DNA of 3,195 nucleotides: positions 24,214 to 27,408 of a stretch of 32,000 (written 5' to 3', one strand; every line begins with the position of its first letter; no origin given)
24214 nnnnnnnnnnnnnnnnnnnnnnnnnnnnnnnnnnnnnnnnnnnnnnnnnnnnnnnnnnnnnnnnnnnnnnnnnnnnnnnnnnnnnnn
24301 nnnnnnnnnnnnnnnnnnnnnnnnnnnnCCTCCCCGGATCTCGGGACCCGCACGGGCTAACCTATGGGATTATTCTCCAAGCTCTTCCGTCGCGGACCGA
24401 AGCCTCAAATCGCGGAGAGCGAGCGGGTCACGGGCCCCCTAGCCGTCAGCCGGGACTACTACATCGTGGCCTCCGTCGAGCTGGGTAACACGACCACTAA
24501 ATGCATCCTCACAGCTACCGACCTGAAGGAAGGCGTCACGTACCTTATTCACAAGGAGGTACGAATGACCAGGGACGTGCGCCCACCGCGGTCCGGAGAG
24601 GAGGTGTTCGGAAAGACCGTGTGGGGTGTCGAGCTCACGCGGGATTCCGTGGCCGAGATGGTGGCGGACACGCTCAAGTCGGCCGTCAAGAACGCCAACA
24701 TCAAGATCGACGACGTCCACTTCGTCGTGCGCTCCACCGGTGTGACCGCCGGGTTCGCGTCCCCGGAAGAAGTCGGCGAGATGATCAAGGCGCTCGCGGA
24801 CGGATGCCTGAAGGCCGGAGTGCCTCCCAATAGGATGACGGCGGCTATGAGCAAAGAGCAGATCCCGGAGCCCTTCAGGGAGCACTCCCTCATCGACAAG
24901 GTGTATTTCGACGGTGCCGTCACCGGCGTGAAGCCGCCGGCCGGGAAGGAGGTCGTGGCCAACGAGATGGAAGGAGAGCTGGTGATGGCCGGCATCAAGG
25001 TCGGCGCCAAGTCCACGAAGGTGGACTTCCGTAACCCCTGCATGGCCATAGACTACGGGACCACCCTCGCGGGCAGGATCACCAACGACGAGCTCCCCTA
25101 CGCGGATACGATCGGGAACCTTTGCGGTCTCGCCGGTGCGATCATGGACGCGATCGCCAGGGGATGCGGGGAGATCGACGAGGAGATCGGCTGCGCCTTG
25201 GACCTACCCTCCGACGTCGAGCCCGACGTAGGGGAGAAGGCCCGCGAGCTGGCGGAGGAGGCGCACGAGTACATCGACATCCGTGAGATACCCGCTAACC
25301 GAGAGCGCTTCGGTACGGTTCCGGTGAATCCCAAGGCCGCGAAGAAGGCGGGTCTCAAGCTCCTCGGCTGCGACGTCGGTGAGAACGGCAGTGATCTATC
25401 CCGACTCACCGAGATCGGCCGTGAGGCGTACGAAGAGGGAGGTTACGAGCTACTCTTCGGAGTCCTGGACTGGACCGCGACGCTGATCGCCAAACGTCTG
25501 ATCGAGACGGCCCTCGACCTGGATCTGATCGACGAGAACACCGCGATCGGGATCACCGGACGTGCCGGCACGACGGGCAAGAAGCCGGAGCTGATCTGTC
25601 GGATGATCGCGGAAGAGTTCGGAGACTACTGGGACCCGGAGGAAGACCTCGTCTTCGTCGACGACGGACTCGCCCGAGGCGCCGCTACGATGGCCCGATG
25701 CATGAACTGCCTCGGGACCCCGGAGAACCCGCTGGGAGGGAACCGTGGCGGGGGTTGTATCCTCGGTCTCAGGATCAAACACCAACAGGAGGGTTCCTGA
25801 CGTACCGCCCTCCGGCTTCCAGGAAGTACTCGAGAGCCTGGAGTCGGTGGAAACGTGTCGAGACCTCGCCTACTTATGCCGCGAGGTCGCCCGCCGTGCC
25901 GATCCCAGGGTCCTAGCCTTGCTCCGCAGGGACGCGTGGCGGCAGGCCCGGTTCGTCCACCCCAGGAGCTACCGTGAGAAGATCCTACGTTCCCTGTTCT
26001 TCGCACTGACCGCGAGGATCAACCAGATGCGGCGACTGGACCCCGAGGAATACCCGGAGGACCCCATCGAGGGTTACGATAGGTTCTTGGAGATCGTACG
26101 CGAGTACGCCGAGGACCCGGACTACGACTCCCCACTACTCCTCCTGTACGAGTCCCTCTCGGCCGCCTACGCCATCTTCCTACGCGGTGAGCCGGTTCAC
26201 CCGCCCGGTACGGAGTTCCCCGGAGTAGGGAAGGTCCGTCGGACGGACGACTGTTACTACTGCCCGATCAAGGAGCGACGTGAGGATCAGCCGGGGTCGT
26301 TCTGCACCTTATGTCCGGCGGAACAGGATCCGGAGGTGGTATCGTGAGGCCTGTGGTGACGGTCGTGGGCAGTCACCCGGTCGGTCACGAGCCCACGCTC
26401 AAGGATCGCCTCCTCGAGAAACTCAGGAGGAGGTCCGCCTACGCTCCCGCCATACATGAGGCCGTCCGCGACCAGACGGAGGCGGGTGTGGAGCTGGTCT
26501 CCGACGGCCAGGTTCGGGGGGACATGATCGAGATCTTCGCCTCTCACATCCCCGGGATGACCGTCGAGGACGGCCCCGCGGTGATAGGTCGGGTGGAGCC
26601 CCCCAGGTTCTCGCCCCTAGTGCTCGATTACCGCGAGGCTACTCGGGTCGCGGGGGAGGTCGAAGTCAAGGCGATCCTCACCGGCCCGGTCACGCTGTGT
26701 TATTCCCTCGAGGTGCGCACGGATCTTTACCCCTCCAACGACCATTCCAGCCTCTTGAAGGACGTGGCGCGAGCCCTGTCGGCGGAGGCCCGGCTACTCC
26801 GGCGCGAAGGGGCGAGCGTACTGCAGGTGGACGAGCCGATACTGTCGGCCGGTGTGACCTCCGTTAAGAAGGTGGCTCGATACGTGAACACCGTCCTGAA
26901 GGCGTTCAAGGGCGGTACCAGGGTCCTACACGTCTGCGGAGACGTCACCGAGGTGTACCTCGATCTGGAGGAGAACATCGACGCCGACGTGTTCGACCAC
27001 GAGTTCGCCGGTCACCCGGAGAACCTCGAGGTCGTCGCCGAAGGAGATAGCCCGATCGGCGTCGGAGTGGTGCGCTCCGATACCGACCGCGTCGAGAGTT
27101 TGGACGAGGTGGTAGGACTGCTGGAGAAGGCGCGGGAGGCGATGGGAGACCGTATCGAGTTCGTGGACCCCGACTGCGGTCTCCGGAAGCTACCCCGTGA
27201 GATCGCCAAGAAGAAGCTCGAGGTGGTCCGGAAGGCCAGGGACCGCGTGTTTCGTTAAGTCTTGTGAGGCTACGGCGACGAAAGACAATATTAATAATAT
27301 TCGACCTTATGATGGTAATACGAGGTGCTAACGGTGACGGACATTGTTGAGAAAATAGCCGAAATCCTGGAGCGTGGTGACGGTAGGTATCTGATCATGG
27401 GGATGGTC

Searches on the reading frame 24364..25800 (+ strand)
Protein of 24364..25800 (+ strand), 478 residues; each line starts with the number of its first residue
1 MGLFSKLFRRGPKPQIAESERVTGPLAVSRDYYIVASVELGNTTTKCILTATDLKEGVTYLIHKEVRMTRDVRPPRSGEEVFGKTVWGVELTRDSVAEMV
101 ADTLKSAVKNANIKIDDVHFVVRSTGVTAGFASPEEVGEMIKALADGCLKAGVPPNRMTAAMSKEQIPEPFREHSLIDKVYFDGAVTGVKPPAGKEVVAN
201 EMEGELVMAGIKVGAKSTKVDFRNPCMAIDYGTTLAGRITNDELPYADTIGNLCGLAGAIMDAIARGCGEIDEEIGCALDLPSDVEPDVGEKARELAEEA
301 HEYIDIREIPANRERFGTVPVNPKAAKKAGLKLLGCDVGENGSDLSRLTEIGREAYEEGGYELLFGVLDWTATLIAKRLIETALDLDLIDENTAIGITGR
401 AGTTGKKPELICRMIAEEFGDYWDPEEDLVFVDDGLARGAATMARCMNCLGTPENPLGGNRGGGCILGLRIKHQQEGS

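Call 3: search_protein_families(library=pfam, proteins=[window:24364-25800:+], max_evalue=0.01)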
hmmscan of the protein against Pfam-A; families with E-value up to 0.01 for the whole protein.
window:24364-25800:+ (478 aa): 1 family
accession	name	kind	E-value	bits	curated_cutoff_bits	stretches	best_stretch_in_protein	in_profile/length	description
PF09887.15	DUF2114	-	3.2e-217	721.8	25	1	31-474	1-449/449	Uncharacterized protein conserved in archaea (DUF2114)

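Call 13: search_protein_families(library=ncbifam, proteins=[window:24364-25800:+], max_evalue=0.001)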
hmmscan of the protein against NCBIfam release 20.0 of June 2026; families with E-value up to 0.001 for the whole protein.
window:24364-25800:+ (478 aa): 1 family
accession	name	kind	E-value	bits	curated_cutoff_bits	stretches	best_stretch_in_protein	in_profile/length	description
TIGR03285.1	methan_mark_14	hypoth_equivalog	9.1e-241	799.2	274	1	32-476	1-446/446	methanogenesis marker 14 protein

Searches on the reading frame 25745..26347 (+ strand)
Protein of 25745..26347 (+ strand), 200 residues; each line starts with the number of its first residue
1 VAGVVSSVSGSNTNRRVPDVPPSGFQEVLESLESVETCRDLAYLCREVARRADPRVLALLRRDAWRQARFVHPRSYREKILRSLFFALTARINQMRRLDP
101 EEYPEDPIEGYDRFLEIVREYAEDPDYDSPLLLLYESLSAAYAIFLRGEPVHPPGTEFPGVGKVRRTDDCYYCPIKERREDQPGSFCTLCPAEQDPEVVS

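Call 3: search_protein_families(library=pfam, proteins=[window:25745-26347:+], max_evalue=0.01)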
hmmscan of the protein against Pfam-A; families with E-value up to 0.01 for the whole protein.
window:25745-26347:+ (200 aa): 1 family
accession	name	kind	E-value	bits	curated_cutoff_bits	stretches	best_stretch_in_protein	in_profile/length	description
PF09888.14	DUF2115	-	5.6e-27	95.6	25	1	68-195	32-162/162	Uncharacterized protein conserved in archaea (DUF2115)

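Call 13: search_protein_families(library=ncbifam, proteins=[window:25745-26347:+], max_evalue=0.001)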
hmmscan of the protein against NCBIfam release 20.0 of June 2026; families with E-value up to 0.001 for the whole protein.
window:25745-26347:+ (200 aa): 7 families
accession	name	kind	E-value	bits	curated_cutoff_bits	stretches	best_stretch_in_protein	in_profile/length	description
NF002175.0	PRK01022.1-2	equivalog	5.5e-17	61.9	373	1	131-198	132-199/228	hypothetical protein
NF002178.0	PRK01022.2-1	equivalog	8.2e-17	61.8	351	1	67-199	42-174/178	hypothetical protein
NF002179.0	PRK01022.2-2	equivalog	2.2e-16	60.1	310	1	68-196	51-181/183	hypothetical protein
NF002180.0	PRK01022.2-5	equivalog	3e-16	59.8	268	1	137-196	92-151/166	hypothetical protein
NF002177.0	PRK01022.1-5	subfamily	5.5e-16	59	261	1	116-197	123-204/205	hypothetical protein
NF002176.0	PRK01022.1-4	equivalog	1.2e-14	54.9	202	1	66-198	31-163/166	hypothetical protein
NF002174.0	PRK01022.1-1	equivalog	1.8e-07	31.6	222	1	73-191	37-155/162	hypothetical protein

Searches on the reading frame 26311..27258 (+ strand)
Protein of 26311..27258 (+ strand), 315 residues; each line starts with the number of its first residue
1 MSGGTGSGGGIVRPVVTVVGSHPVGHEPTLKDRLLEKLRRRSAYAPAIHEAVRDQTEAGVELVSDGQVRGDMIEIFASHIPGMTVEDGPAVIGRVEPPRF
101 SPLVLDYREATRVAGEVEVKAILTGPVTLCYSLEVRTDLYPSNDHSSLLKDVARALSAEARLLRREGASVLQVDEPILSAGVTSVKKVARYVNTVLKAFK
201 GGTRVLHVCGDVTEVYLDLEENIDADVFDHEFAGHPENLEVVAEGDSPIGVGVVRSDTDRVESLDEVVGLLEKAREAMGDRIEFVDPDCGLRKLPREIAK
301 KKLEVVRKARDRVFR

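Call 3: search_protein_families(library=pfam, proteins=[window:26311-27258:+], max_evalue=0.01)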
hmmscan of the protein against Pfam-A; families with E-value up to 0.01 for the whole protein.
window:26311-27258:+ (315 aa): 3 families
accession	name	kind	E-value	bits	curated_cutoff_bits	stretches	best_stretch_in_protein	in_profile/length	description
PF01717.24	Meth_synt_2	-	9.4e-41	140.6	21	1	17-309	4-321/324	Cobalamin-independent synthase, Catalytic domain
PF08267.18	Meth_synt_1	-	0.00016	21.8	27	1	105-244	138-274/313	Cobalamin-independent synthase, N-terminal domain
PF01208.23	URO-D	-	0.0014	18.2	23.9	1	112-229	132-265/346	Uroporphyrinogen decarboxylase (URO-D)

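Call 13: search_protein_families(library=ncbifam, proteins=[window:26311-27258:+], max_evalue=0.001)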
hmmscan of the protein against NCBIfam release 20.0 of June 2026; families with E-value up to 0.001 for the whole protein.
window:26311-27258:+ (315 aa): 11 families
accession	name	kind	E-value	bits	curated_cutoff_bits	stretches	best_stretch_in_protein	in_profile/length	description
NF002119.0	PRK00957.1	equivalog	1.7e-101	339.4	258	1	15-313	3-304/306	methionine synthase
NF003317.0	PRK04326.1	equivalog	1e-37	130.1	406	1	16-313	11-322/340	methionine synthase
NF003556.0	PRK05222.1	equivalog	4.2e-22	78.9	541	1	38-308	449-739/750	5-methyltetrahydropteroyltriglutamate--homocysteine S-methyltransferase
TIGR01371.1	met_syn_B12ind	equivalog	2.1e-17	63.4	929.95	1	44-300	461-738/754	5-methyltetrahydropteroyltriglutamate--homocysteine S-methyltransferase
NF006589.0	PRK09121.1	equivalog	4.2e-13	49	392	1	46-188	42-192/342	methionine synthase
NF004712.0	PRK06052.1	subfamily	4.4e-13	49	387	2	260-311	286-338/344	methionine synthase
NF004889.0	PRK06252.1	subfamily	3.1e-08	33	244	1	112-292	134-318/340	methylcobalamin:coenzyme M methyltransferase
NF005085.0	PRK06520.1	subfamily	1.2e-06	27.9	313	0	48-177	47-193/368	5-methyltetrahydropteroyltriglutamate--homocysteine S-methyltransferase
NF006350.0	PRK08575.1-4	equivalog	2.2e-05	24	361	0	113-307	122-304/309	5-methyltetrahydropteroyltriglutamate--homocysteine methyltransferase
NF040654.1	MtaA_Meth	equivalog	4.9e-05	22.4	400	1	112-292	132-317/337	methylcobamide:CoM methyltransferase MtaA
NF002272.0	PRK01207.1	equivalog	0.00011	21.5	399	0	249-314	274-340/343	methionine synthase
